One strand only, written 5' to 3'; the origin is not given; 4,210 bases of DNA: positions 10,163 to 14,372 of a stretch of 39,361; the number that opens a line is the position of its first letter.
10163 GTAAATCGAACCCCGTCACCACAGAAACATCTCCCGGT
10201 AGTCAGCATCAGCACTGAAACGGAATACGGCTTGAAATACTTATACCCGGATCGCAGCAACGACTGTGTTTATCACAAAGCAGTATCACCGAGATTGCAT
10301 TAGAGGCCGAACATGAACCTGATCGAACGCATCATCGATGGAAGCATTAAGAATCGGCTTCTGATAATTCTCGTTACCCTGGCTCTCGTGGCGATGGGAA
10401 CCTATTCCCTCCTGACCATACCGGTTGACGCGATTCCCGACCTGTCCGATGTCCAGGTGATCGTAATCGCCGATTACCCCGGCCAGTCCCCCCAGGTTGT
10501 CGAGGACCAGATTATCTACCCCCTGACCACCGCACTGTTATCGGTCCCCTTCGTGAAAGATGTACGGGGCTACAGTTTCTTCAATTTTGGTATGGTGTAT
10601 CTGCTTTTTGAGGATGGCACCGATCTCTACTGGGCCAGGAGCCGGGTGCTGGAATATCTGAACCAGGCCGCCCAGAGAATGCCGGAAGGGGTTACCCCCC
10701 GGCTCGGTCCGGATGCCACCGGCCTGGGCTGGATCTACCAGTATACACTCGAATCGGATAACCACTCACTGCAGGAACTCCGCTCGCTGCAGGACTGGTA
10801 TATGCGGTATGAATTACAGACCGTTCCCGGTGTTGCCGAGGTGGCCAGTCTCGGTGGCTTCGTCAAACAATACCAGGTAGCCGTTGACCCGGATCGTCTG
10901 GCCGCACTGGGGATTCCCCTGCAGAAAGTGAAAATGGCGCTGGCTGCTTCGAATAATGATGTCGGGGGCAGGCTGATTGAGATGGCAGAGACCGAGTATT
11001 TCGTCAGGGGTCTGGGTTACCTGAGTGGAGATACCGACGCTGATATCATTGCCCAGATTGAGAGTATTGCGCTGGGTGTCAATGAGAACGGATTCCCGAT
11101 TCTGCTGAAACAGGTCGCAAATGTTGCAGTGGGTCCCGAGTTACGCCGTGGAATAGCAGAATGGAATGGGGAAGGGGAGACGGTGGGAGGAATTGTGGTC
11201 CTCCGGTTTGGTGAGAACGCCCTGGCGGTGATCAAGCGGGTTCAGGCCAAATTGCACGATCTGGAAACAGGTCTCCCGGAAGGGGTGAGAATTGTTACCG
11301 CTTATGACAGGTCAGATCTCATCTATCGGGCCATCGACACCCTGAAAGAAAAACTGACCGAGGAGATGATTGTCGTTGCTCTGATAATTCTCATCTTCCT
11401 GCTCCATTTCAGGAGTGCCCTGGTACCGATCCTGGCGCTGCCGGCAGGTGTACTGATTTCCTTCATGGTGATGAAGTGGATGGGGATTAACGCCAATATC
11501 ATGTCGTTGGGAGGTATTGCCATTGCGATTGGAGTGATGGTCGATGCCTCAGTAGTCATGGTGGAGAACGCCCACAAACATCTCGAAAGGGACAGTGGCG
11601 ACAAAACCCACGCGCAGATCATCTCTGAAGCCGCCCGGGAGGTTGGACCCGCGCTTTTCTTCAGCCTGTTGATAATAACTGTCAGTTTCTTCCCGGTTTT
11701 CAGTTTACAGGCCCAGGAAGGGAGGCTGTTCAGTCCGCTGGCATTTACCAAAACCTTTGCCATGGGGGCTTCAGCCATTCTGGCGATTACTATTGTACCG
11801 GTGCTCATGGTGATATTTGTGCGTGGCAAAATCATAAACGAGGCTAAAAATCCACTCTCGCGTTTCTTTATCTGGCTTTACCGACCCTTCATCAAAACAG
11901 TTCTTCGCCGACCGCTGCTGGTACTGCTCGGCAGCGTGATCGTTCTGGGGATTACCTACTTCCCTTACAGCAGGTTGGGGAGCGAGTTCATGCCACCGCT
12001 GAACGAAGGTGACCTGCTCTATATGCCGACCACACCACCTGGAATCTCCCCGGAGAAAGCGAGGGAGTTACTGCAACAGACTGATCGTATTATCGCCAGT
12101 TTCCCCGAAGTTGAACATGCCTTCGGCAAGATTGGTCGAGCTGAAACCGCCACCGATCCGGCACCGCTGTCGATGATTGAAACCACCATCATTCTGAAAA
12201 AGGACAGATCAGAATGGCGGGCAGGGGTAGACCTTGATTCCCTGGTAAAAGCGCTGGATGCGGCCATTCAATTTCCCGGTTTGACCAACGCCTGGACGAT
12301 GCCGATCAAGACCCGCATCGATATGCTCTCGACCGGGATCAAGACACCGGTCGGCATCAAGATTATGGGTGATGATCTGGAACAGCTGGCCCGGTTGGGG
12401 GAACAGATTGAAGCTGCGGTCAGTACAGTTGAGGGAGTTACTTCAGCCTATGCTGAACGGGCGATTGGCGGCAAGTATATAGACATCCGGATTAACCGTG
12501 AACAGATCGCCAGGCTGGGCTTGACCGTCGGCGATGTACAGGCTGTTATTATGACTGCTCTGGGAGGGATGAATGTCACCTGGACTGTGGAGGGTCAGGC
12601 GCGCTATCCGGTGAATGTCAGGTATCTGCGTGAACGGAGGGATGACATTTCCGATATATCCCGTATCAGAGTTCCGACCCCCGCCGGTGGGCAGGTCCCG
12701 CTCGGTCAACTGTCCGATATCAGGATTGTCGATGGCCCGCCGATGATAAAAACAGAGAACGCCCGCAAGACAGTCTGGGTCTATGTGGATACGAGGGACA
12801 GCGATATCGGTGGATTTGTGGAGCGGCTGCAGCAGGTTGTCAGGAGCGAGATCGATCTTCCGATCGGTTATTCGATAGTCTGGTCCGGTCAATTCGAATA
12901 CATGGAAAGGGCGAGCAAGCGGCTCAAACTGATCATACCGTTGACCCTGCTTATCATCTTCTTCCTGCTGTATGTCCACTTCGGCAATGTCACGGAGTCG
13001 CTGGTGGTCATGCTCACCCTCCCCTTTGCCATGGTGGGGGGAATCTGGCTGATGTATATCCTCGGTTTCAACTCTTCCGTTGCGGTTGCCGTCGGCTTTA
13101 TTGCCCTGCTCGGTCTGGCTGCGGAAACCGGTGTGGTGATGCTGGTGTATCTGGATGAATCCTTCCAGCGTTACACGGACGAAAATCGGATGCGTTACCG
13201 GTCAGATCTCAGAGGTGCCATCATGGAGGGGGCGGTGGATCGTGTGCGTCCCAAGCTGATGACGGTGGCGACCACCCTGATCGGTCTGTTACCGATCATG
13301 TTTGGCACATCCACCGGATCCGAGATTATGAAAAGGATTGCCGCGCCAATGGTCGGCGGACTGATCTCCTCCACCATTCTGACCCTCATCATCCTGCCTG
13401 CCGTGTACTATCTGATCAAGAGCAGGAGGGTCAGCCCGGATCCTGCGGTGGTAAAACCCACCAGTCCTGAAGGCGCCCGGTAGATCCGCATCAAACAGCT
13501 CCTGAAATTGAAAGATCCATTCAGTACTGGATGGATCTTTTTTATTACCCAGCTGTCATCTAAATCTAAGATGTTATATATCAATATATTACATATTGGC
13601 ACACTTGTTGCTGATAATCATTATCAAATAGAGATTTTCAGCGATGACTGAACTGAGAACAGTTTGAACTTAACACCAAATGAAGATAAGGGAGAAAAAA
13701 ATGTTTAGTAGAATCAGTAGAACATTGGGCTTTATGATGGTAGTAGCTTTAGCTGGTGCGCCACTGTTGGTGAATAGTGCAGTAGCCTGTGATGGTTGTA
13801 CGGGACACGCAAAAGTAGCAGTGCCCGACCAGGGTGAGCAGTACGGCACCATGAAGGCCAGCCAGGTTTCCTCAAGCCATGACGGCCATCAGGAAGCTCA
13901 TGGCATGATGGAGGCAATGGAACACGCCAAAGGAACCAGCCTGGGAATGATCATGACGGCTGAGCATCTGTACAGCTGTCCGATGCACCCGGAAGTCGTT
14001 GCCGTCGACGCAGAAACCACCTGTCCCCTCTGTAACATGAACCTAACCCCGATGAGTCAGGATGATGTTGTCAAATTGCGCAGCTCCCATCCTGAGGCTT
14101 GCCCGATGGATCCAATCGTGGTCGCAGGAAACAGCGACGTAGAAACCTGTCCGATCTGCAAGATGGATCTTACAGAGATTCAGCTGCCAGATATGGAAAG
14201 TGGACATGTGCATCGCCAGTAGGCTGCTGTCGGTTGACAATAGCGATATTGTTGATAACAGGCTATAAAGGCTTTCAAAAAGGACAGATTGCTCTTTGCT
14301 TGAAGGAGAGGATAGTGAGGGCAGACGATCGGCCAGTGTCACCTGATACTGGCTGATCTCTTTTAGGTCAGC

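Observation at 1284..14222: Cus-type copper/silver efflux genes wired to sigma54 promoters and an adjacent NtrC-type two-component system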

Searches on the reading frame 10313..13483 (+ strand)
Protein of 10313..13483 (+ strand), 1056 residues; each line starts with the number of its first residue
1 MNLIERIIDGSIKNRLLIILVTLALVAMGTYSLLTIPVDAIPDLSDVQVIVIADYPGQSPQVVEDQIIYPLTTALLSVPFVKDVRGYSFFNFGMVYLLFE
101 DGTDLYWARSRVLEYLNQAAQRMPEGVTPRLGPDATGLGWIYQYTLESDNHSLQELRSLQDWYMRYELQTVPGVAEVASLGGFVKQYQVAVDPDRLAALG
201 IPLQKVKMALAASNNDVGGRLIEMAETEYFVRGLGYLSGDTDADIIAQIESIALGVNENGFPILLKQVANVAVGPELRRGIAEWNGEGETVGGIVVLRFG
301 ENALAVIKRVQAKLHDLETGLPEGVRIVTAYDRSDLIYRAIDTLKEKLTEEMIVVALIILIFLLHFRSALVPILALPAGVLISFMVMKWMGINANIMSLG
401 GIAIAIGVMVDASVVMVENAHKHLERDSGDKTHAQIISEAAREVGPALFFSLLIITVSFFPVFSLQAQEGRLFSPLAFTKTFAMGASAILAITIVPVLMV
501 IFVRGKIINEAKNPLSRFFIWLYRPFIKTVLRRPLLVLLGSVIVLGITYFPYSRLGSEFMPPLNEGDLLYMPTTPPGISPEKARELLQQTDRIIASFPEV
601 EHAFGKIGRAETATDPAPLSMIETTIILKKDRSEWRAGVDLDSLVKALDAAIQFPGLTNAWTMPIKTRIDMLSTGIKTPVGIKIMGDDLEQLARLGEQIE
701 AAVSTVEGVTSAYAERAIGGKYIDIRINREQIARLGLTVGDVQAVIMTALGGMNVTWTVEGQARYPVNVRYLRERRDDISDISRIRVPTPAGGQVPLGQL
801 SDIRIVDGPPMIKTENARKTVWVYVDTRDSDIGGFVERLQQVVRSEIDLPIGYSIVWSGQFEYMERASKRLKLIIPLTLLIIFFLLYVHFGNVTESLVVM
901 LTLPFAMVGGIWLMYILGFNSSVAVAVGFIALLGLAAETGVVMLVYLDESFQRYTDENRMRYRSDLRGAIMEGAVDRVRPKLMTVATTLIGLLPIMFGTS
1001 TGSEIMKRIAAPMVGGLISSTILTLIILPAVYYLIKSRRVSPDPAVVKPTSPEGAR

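Call 7: search_protein_families(library=pfam, proteins=[window:10313-13483:+])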
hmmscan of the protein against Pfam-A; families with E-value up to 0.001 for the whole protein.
window:10313-13483:+ (1056 aa): 2 families
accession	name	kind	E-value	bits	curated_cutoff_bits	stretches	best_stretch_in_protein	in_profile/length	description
PF00873.25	ACR_tran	-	3.8e-234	780.1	28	1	8-1036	2-1021/1021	AcrB/AcrD/AcrF family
PF03176.21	MMPL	-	1.9e-05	24.2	20.5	1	351-535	149-331/333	MMPL family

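Call 8: search_protein_families(library=ncbifam, proteins=[window:10313-13483:+])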
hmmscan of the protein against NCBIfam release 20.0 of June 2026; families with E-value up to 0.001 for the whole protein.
window:10313-13483:+ (1056 aa): 13 families
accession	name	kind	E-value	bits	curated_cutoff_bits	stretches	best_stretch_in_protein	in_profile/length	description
TIGR00914.1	2A0601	subfamily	0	1193.8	701.45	1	3-1041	1-1041/1051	CusA/CzcA family heavy metal efflux RND transporter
NF033617.1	RND_permease_2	subfamily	2.9e-139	465.8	1250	1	11-1036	4-1008/1009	multidrug efflux RND transporter permease subunit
NF000282.2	RND_permease_1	subfamily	1.3e-112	377.5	1250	1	19-1036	12-1028/1029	multidrug efflux RND transporter permease subunit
TIGR00915.1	2A0602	subfamily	5.9e-105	352.2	940.35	1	19-1037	13-1030/1050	efflux RND transporter permease subunit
NF007905.0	PRK10614.1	equivalog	1.9e-75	254.3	1774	1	16-1039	12-1012/1025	multidrug efflux RND transporter permease subunit MdtC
NF007131.0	PRK09577.1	equivalog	2.9e-75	253.7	1768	1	18-1035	12-1022/1045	multidrug efflux RND transporter permease subunit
NF007133.0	PRK09579.1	equivalog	2.5e-74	250.5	1763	1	8-1041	4-1008/1017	multidrug efflux RND transporter permease subunit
NF007842.1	PRK10555.1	equivalog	5.6e-68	229.7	1854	2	8-587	6-590/1036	multidrug efflux RND transporter permease AcrD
NF007798.0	PRK10503.1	equivalog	6.1e-65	219.4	1584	1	20-1035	25-1022/1040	MdtB/MuxB family multidrug efflux RND transporter permease subunit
NF000037.1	RND_perm_OqxB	exception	2e-59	201.4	2200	2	8-532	8-530/1050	multidrug efflux RND transporter permease subunit OqxB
NF011706.2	PRK15127.1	equivalog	3.3e-58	197.4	2150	1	19-1041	13-1034/1049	multidrug efflux RND transporter permease subunit AcrB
TIGR00921.1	2A067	subfamily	3.9e-15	55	351.9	2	338-502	184-346/733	hydrophobe/amphiphile efflux-3 (HAE3) family transporter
NF009581.0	PRK13024.1-1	equivalog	0.00045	18.4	1058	0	343-424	256-338/752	protein translocase subunit SecDF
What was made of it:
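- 10313..13483 (+): CusA orthologue (HME-RND). The methionine triad is conserved. TIGR00914, 1194 bits against a cut-off of 701 (call 8).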

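Call 50: search_solved_structures(query=window:10313-13483:+, show_alignments=2, max_evalue=1e-50)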
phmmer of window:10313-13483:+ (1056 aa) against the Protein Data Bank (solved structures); distinct sequences matched with E-value up to 1e-50: 77 (the best 60 are shown).
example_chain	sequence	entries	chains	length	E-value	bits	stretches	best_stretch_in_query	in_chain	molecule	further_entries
3t51_A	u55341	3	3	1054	0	1205.5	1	2-1035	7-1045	Cation efflux system protein CusA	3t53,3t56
3k07_A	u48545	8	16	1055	0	1205.5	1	2-1035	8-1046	Cation efflux system protein cusA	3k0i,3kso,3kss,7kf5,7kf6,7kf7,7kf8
3ne5_A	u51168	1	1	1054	0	1203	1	4-1035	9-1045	Cation efflux system protein cusA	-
4dop_A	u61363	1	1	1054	0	1202.6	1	2-1035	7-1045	Cation efflux system protein CusA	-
4dnr_A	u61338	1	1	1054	0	1201.8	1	2-1035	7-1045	Cation efflux system protein CusA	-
4dnt_A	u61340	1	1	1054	0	1201.6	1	2-1035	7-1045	Cation efflux system protein CusA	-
4k0e_A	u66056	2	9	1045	2.2e-162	545.5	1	4-1045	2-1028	Heavy metal cation tricomponent efflux pump ZneA(CzcA-like)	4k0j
7b8p_A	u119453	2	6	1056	1.7e-75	257.9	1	20-1035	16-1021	Efflux pump membrane transporter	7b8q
6ows_A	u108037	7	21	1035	1.7e-75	257.9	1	20-1035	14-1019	Efflux pump membrane transporter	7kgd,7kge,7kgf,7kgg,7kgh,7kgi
22xk_B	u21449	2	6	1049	1.1e-71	245.2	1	20-1036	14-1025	MexBYB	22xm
8z1u_A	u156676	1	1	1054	1.4e-68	235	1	20-1038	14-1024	Efflux pump membrane transporter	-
5t0o_A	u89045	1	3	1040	1.7e-68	234.7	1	20-1037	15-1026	CmeB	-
5lq3_A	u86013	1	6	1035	1.7e-68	234.7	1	20-1037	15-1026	CmeB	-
9e9f_B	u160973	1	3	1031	3.6e-68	233.6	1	20-1036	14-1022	Efflux pump membrane transporter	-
8gjj_B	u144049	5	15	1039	2.6e-65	224.1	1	20-1037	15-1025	Efflux pump membrane transporter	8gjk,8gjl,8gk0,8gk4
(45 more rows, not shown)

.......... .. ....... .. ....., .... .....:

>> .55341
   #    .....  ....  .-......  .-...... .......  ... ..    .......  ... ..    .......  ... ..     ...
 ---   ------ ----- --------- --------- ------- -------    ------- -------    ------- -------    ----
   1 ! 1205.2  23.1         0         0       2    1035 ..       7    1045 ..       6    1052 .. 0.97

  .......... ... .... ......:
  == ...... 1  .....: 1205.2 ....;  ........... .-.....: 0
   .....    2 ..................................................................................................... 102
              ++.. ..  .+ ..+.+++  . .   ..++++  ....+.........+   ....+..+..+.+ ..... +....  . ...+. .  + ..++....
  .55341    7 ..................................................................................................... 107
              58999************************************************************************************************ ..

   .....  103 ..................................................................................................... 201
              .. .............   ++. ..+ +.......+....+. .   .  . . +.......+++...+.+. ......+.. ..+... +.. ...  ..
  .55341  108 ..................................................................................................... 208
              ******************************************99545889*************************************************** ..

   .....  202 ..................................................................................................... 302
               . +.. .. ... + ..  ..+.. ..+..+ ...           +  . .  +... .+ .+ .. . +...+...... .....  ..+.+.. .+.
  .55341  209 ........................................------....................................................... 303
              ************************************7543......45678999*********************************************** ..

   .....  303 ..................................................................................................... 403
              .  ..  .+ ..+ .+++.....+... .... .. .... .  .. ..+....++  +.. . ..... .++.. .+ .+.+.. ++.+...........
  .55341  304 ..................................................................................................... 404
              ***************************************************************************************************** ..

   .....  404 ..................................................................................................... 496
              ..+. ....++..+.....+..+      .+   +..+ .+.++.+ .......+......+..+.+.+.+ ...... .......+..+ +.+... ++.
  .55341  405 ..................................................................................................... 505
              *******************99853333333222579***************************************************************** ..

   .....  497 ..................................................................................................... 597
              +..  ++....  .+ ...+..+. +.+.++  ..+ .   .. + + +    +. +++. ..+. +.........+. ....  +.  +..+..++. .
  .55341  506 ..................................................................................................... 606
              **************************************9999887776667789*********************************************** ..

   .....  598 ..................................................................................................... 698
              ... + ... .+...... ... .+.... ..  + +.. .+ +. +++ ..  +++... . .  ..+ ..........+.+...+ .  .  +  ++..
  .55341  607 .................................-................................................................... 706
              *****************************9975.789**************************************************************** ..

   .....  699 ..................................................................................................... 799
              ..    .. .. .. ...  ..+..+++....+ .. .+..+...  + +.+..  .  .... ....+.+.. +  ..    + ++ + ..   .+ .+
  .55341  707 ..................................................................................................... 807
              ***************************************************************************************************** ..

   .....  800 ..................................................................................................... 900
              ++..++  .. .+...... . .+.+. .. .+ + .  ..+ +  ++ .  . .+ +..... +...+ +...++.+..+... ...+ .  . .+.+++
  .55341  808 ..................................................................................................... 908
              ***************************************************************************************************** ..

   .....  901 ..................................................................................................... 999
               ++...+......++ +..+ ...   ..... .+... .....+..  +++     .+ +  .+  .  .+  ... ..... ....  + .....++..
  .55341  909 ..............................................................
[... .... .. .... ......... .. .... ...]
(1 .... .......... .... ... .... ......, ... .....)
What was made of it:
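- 10313..13483 (+): M573, M623 and M672 align to Met (call 50).
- On CusCBA (HME-RND, Cu/Ag): The best solved structure is E. coli CusA, and all three Met residues are aligned and conserved (call 50).
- CusA is confirmed, with its Met triad (call 50). The regulated RND protein keeps the CusA Cu(I)/Ag(I) methionine triad and scores twice as high to CusA as to the Zn pump ZneA (call 50).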

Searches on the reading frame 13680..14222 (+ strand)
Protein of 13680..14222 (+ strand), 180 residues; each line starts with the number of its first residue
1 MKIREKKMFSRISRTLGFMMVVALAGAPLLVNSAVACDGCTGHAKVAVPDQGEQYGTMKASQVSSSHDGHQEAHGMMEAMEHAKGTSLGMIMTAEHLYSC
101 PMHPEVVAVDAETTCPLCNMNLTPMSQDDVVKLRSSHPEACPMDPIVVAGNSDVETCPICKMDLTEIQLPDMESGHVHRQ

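Call 7: search_protein_families(library=pfam, proteins=[window:13680-14222:+])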
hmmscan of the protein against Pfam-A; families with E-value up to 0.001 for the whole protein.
window:13680-14222:+ (180 aa): 2 families
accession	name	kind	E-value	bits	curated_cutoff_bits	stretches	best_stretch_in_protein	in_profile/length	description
PF19335.5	HMBD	-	2e-09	37.6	23.6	1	98-124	2-27/28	Heavy metal binding domain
PF13878.12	zf-C2H2_3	-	0.00063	19.9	27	0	113-130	14-31/40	zinc-finger of acetyl-transferase ESCO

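Call 8: search_protein_families(library=ncbifam, proteins=[window:13680-14222:+])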
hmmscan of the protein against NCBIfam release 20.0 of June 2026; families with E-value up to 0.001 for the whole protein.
window:13680-14222:+ (180 aa): 0 families
